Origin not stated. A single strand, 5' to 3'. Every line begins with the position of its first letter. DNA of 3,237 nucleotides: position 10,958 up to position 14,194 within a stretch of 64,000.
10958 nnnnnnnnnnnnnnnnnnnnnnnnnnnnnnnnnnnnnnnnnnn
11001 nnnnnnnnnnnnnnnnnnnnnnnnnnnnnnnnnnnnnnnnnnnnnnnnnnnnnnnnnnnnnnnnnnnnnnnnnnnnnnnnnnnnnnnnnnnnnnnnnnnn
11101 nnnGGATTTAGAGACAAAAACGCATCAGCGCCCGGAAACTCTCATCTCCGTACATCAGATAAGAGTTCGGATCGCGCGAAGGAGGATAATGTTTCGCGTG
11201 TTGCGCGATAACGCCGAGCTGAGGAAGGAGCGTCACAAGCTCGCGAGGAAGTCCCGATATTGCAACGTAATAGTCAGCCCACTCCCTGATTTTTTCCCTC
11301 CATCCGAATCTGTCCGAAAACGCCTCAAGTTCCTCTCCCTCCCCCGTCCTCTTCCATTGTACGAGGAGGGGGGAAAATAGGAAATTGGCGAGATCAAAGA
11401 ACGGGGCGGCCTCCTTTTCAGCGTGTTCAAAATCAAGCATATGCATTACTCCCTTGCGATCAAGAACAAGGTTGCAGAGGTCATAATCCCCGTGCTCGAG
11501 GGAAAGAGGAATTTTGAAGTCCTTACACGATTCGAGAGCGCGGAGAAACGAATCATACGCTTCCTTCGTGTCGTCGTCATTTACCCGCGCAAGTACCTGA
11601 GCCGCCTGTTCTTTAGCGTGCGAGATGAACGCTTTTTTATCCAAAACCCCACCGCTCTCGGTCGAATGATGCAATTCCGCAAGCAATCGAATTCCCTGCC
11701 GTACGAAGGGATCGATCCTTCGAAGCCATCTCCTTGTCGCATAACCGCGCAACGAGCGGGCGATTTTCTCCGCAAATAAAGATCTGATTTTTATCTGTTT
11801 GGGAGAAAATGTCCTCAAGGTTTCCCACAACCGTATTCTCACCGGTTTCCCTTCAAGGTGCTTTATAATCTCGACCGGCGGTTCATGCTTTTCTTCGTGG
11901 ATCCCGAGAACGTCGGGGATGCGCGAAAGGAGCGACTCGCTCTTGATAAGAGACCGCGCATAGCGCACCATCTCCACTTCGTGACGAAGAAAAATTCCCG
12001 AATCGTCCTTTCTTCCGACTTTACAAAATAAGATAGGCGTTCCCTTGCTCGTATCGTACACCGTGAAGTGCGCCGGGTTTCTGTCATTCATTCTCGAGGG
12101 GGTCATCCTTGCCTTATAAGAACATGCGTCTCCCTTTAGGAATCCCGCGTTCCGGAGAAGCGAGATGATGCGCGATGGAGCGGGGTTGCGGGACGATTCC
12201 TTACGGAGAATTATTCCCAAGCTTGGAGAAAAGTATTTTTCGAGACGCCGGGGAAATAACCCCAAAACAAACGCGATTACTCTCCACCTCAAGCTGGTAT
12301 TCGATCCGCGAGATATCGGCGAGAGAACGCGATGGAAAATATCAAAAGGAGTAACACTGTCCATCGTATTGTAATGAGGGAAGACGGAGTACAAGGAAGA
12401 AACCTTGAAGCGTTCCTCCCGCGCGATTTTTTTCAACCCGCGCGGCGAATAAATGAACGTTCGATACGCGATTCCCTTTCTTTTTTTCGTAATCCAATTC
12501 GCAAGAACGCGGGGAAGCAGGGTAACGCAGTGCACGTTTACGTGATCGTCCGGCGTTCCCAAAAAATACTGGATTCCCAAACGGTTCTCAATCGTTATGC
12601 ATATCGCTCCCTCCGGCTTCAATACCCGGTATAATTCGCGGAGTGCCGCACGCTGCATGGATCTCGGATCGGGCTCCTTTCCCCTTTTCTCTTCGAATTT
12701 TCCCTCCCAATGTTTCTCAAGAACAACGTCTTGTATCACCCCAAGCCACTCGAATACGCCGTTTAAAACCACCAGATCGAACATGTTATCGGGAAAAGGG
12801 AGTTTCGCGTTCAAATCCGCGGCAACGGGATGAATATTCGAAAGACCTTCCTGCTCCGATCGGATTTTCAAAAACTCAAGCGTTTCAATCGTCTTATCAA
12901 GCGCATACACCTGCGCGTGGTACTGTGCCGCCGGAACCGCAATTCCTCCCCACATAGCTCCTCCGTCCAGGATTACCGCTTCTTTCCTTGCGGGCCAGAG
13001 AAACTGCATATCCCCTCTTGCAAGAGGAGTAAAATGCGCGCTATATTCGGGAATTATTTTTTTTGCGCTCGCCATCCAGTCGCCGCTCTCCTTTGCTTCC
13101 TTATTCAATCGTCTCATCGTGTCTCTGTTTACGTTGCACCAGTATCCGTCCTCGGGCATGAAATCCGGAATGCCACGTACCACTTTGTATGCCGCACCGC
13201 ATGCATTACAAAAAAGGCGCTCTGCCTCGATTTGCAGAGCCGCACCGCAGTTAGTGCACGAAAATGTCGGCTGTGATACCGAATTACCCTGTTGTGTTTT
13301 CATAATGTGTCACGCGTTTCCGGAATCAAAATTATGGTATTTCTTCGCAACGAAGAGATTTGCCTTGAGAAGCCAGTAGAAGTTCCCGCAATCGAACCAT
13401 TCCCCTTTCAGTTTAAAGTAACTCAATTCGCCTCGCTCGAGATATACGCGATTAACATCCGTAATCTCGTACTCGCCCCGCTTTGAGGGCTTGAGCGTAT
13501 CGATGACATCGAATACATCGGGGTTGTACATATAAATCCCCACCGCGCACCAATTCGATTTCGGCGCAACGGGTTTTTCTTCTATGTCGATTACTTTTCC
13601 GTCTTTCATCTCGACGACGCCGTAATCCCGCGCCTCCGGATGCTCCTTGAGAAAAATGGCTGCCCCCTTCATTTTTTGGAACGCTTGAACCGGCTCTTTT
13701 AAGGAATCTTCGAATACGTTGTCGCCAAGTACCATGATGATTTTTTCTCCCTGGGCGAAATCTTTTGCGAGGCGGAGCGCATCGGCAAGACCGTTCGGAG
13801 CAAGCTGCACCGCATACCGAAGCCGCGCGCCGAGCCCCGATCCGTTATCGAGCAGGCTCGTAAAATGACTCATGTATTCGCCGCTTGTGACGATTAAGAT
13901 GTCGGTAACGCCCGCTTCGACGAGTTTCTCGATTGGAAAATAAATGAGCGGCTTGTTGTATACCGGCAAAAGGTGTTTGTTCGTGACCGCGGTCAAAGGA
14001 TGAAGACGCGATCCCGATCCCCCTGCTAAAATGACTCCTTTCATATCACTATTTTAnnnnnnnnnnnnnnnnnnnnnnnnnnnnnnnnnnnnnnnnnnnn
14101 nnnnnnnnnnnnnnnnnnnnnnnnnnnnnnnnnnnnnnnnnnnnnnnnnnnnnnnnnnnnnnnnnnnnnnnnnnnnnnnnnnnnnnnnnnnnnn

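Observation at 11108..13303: Three-domain fusion protein: Zn-ribbon + SAM methyltransferase + APH-like small-molecule kinase inside the glycan operon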

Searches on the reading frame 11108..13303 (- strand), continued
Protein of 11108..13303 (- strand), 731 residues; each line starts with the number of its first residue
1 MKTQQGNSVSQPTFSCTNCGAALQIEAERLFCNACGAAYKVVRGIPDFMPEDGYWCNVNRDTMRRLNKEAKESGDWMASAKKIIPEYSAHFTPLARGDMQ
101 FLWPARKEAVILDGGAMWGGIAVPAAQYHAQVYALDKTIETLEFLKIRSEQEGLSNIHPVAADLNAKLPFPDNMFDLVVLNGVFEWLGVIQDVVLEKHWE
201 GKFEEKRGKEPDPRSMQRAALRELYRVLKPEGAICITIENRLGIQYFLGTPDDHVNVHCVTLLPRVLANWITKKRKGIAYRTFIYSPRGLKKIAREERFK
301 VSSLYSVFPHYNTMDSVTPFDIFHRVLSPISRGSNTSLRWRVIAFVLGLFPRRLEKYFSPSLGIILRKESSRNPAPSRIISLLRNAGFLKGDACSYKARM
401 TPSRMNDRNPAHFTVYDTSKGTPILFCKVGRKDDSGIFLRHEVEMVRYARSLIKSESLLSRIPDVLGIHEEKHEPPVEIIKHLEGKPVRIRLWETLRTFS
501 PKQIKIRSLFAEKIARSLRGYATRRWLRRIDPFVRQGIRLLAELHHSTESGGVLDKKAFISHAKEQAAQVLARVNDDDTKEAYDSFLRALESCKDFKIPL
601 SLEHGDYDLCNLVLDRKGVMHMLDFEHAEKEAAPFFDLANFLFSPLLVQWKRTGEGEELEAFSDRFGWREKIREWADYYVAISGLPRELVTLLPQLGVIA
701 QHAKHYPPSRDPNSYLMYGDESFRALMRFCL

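Call 50: find_encoding_contigs(protein=P0102, flank=8000, max_places=1)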
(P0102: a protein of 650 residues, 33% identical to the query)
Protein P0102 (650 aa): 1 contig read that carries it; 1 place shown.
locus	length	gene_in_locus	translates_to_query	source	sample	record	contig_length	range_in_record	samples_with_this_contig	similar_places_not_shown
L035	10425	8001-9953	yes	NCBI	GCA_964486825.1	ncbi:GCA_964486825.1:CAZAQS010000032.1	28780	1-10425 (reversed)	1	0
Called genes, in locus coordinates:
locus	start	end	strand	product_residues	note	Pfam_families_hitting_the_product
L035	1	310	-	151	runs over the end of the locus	-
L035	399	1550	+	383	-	PF13439:Glyco_transf_4, PF13579:Glyco_trans_4_4, PF20706:GT4-conflict, PF00534:Glycos_transf_1, PF13692:Glyco_trans_1_4, PF13524:Glyco_trans_1_2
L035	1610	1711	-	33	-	-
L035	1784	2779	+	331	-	PF00534:Glycos_transf_1, PF13692:Glyco_trans_1_4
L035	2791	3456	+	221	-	-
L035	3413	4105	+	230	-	-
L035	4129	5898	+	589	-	-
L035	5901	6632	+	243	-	PF07760:DUF1616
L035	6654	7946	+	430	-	-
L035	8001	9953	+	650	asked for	PF01636:APH (faint), PF01209:Ubie_methyltran (weak), PF08241:Methyltransf_11, PF13649:Methyltransf_25, PF13847:Methyltransf_31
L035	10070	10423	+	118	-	?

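Call 65: search_protein_representatives(alignment_id=A1)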
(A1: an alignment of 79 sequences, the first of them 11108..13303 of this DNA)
Query: 79 sequences, 715 profile positions. Proteins with E-value up to 0.001 (for the whole library): 10593; up to 1e-10: 2350; up to 1e-30: 1070. The best 150 are listed.
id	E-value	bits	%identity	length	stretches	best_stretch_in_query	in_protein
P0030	0.0e+00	1026.4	-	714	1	3-713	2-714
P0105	4.4e-297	1003.7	-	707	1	4-713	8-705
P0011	3.8e-292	987.4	-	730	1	6-713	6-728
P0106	2.6e-284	961.5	-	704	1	7-713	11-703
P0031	1.6e-281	952.3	-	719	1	6-714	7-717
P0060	6.7e-278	940.3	-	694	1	8-713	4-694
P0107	1.9e-275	932.2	-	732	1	7-713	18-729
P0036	1.6e-266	902.7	-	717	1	8-713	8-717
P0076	3.0e-264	895.2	-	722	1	7-713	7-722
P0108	2.3e-261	885.6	-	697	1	7-710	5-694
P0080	4.1e-261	884.8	-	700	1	4-712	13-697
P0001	1.1e-258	876.8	-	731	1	6-711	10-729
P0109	1.1e-256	870.2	-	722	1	6-713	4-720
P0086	9.0e-255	863.9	-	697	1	8-712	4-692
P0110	6.2e-250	847.9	-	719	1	7-714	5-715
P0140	1.9e-103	363.7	-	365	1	6-361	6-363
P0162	4.7e-88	312.8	-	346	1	9-361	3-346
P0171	3.3e-85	303.3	-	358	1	9-362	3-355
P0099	2.2e-81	290.7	-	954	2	7-391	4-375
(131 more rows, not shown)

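Call 76: find_encoding_contigs(protein=P0162, flank=6000, max_places=2)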
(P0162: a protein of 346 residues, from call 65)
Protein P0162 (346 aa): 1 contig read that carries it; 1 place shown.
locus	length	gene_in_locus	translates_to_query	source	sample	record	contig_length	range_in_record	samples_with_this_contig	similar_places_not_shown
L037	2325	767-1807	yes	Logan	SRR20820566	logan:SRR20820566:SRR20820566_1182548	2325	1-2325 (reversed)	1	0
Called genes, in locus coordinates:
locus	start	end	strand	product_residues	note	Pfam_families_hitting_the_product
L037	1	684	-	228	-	?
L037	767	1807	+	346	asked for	PF03848:TehB (weak), PF13489:Methyltransf_23, PF05175:MTS (weak), PF13847:Methyltransf_31, PF08241:Methyltransf_11, PF08242:Methyltransf_12 (weak), PF13649:Methyltransf_25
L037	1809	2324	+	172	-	?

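Call 78: find_encoding_contigs(protein=P0140, flank=8000, max_places=2)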
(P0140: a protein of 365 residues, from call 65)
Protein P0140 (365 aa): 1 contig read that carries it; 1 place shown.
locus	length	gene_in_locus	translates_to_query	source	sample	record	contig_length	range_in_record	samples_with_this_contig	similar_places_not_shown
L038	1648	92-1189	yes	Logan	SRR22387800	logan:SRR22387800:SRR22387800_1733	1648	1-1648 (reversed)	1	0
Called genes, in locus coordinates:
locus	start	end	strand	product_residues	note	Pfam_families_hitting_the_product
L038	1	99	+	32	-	?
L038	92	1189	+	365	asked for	PF01209:Ubie_methyltran (faint), PF13847:Methyltransf_31, PF08241:Methyltransf_11, PF13649:Methyltransf_25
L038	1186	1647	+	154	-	?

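Call 79: find_encoding_contigs(protein=P0171, flank=8000, max_places=2)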
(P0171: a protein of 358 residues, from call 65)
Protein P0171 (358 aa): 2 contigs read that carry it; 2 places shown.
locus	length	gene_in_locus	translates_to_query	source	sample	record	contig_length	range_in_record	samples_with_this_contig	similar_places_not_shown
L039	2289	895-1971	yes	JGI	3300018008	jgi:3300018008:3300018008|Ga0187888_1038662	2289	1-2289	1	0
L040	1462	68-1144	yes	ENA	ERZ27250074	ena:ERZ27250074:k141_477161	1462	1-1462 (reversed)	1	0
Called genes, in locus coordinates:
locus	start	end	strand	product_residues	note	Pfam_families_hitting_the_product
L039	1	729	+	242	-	?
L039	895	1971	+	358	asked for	PF02527:GidB (weak), PF13489:Methyltransf_23, PF01209:Ubie_methyltran, PF13847:Methyltransf_31, PF08241:Methyltransf_11, PF08242:Methyltransf_12, PF13649:Methyltransf_25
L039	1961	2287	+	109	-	?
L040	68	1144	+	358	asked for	PF02527:GidB (weak), PF13489:Methyltransf_23, PF01209:Ubie_methyltran, PF13847:Methyltransf_31, PF08241:Methyltransf_11, PF08242:Methyltransf_12, PF13649:Methyltransf_25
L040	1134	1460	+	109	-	?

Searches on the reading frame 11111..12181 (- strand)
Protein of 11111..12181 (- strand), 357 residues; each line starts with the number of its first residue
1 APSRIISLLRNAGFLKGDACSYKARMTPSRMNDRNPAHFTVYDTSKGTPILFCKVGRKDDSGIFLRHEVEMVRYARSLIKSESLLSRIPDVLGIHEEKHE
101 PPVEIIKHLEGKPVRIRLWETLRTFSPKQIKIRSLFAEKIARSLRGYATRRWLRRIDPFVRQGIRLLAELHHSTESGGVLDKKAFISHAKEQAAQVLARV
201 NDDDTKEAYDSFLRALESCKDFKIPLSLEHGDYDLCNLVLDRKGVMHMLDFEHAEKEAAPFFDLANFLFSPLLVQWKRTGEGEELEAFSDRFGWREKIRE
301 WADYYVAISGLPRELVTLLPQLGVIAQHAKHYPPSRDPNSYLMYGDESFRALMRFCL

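Call 36: predict_structure(alignment_id=A2)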
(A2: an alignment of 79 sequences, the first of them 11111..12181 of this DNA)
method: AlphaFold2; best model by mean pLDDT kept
length: 357 residues; sequences in the alignment: 79
mean_pLDDT: 95.4   pTM: 0.93
mean pLDDT of the five models: 95.4, 94.6, 94.4, 94.4, 94.3
residues with pLDDT >= 90: 327; 70-90: 30; 50-70: 0; < 50: 0
segments of 3 or more residues with pLDDT < 50: none
pLDDT, mean of each block of 10 residues (from residue 1): 93 95 95 92 97 94 95 98 98 93 96 92 89 92 95 98 99 96 97 91 93 97 98 96 97 97 98 96 96 98 98 98 97 89 96 96
secondary structure, 60 per line:
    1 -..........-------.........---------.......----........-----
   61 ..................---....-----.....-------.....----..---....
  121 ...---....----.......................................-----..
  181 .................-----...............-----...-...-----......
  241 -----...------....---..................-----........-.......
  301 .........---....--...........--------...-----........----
elements in order: H2-11 E22-27 E37-43 E48-55 H61-78 H82-85 E91-95 E103-107 H117-123 H127-130 H135-173 E179-181 H182-197 H203-217 E223-225 E227-229 E238-240 E246-248 E255-258 H262-279 H285-292 H294-309 H313-316 H319-329 H346-353

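Call 40: fold_search(model_id=the predicted structure, library=pdb)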
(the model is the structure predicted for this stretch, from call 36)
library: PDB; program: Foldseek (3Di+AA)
matches with E <= 10: 1816; with E <= 0.001: 199
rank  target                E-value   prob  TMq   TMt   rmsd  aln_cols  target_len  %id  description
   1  4few_A                8.3e-08  1.00  0.37  0.48   9.6       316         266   14  Crystal structure of the aminoglycoside phosphotransferase APH(3')-Ia, with substrate kanamycin and small molecule inh (released 2012-06-20)
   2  4fev_A                1.4e-07  1.00  0.37  0.49  10.3       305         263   16  Crystal structure of the aminoglycoside phosphotransferase APH(3')-Ia, with substrate kanamycin and small molecule inh (released 2012-06-20)
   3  4gki_L                1.7e-07  1.00  0.37  0.48   9.6       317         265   14  Crystal structure of the aminoglycoside phosphotransferase APH(3')-Ia, with substrate kanamycin and small molecule inh (released 2012-09-05)
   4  4gkh_B                2.2e-07  1.00  0.38  0.49   9.7       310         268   15  Crystal structure of the aminoglycoside phosphotransferase APH(3')-Ia, with substrate kanamycin and small molecule inh (released 2012-09-05)
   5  4gkh_D                2.6e-07  1.00  0.37  0.48   9.9       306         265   16  Crystal structure of the aminoglycoside phosphotransferase APH(3')-Ia, with substrate kanamycin and small molecule inh (released 2012-09-05)
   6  4u94                  2.7e-07  1.00  0.46  0.38  10.3       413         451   14  Structure of mycobacterial maltokinase, the missing link in the essential GlgE-pathway (released 2015-02-11)
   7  4fev_D                2.8e-07  1.00  0.38  0.49   9.1       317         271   14  Crystal structure of the aminoglycoside phosphotransferase APH(3')-Ia, with substrate kanamycin and small molecule inh (released 2012-06-20)
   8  4fev_C                3.1e-07  1.00  0.37  0.50   9.7       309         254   15  Crystal structure of the aminoglycoside phosphotransferase APH(3')-Ia, with substrate kanamycin and small molecule inh (released 2012-06-20)
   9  4feu_C                4.2e-07  1.00  0.39  0.51   9.7       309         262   14  Crystal structure of the aminoglycoside phosphotransferase APH(3')-Ia, with substrate kanamycin and small molecule inh (released 2012-06-20)
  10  4feu_E                4.4e-07  1.00  0.37  0.49   9.9       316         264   14  Crystal structure of the aminoglycoside phosphotransferase APH(3')-Ia, with substrate kanamycin and small molecule inh (released 2012-06-20)
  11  4fev_E                4.9e-07  1.00  0.37  0.48  10.5       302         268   15  Crystal structure of the aminoglycoside phosphotransferase APH(3')-Ia, with substrate kanamycin and small molecule inh (released 2012-06-20)
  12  4gki_B                4.9e-07  1.00  0.37  0.50   9.7       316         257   14  Crystal structure of the aminoglycoside phosphotransferase APH(3')-Ia, with substrate kanamycin and small molecule inh (released 2012-09-05)
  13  4gkh_H                5.4e-07  1.00  0.37  0.50   9.2       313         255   14  Crystal structure of the aminoglycoside phosphotransferase APH(3')-Ia, with substrate kanamycin and small molecule inh (released 2012-09-05)
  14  4few_B                5.4e-07  1.00  0.36  0.49   9.8       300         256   15  Crystal structure of the aminoglycoside phosphotransferase APH(3')-Ia, with substrate kanamycin and small molecule inh (released 2012-06-20)
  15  4feu_A                5.7e-07  1.00  0.37  0.50   9.1       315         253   14  Crystal structure of the aminoglycoside phosphotransferase APH(3')-Ia, with substrate kanamycin and small molecule inh (released 2012-06-20)
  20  2qg7_B                6.3e-07  1.00  0.37  0.36  15.7       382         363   12  Plasmodium vivax ethanolamine kinase Pv091845 (released 2007-07-24)
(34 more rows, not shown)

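Call 69: find_homologous_proteins(query=A3, max_evalue=0.001)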
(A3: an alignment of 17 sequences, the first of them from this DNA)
Query A3 (17 sequences): 5922 candidates shared short words with the query, none scored E <= 0.001.

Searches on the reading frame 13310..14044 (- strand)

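Call 6: search_protein_families(library=pfam, proteins=[window:13310-14044:-], max_evalue=0.001)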
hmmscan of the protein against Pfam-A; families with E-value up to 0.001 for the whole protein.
window:13310-14044:- (244 aa): 2 families
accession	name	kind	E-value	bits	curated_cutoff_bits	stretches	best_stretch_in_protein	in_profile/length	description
PF00483.29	NTP_transferase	-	1.9e-59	201.6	21.2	1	2-234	1-244/245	Nucleotidyl transferase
PF12804.13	NTP_transf_3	-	1e-09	39.2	27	1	3-133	1-122/160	MobA-like NTP transferase domain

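Call 16: search_protein_families(library=ncbifam, proteins=[window:13310-14044:-], max_evalue=0.00001)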
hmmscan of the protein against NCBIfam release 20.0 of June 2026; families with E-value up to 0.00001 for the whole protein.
window:13310-14044:- (244 aa): 28 families (the best 25 are shown)
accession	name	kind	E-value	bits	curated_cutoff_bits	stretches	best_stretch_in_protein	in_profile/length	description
TIGR01207.1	rmlA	equivalog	5.1e-70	235.8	360.65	1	2-233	1-237/286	glucose-1-phosphate thymidylyltransferase RfbA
TIGR01208.1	rmlA_long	equivalog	1.4e-63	215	320.25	1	2-234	1-236/353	glucose-1-phosphate thymidylyltransferase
NF012024.0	PRK15480.1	equivalog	5.5e-61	206.2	588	1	2-234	5-242/292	glucose-1-phosphate thymidylyltransferase RfbA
TIGR03992.1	Arch_glmU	subfamily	3.1e-53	181.1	292.1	1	1-236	1-231/393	bifunctional sugar-1-phosphate nucleotidylyltransferase/acetyltransferase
NF041313.1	UDPGP_AglF_Halo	equivalog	2.7e-38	131.7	400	1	1-206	1-207/234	UTP--glucose-1-phosphate uridylyltransferase AglF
NF041173.1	Sug_nt_acttase_Thmprot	equivalog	6.2e-36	124.2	600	1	1-236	1-231/405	bifunctional sugar-1-phosphate nucleotidylyltransferase/acetyltransferase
TIGR01099.1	galU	equivalog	3.7e-33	115.2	326.8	2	75-227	96-260/261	UTP--glucose-1-phosphate uridylyltransferase GalU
NF045761.1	NAMPUrTaseMurU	equivalog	3.4e-23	82.7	250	1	1-225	1-220/226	N-acetylmuramate alpha-1-phosphate uridylyltransferase MurU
NF052502.1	man1P_GTase_Rv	exception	1.4e-21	76.8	440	1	2-185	2-186/352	mannose-1-phosphate guanylyltransferase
NF009928.0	PRK13389.1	equivalog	3.2e-17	62.6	548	2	108-228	145-275/302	UTP--glucose-1-phosphate uridylyltransferase GalU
NF007516.0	PRK10122.1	equivalog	2e-15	56.7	534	2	1-55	4-58/297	UTP--glucose-1-phosphate uridylyltransferase GalF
TIGR02623.1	G1P_cyt_trans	equivalog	3.1e-15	56.3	300.25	1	90-217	110-230/255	glucose-1-phosphate cytidylyltransferase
NF003670.0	PRK05293.1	equivalog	1e-14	54.3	470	1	98-241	117-267/382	glucose-1-phosphate adenylyltransferase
TIGR02091.1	glgC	equivalog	3.6e-14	52.6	424.9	1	3-241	3-268/364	glucose-1-phosphate adenylyltransferase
NF049965.1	GlMnHpPGnyltfHddC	equivalog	1.2e-13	51.3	300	1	1-181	1-175/221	D-glycero-D-manno-heptose 1-phosphate guanosyltransferase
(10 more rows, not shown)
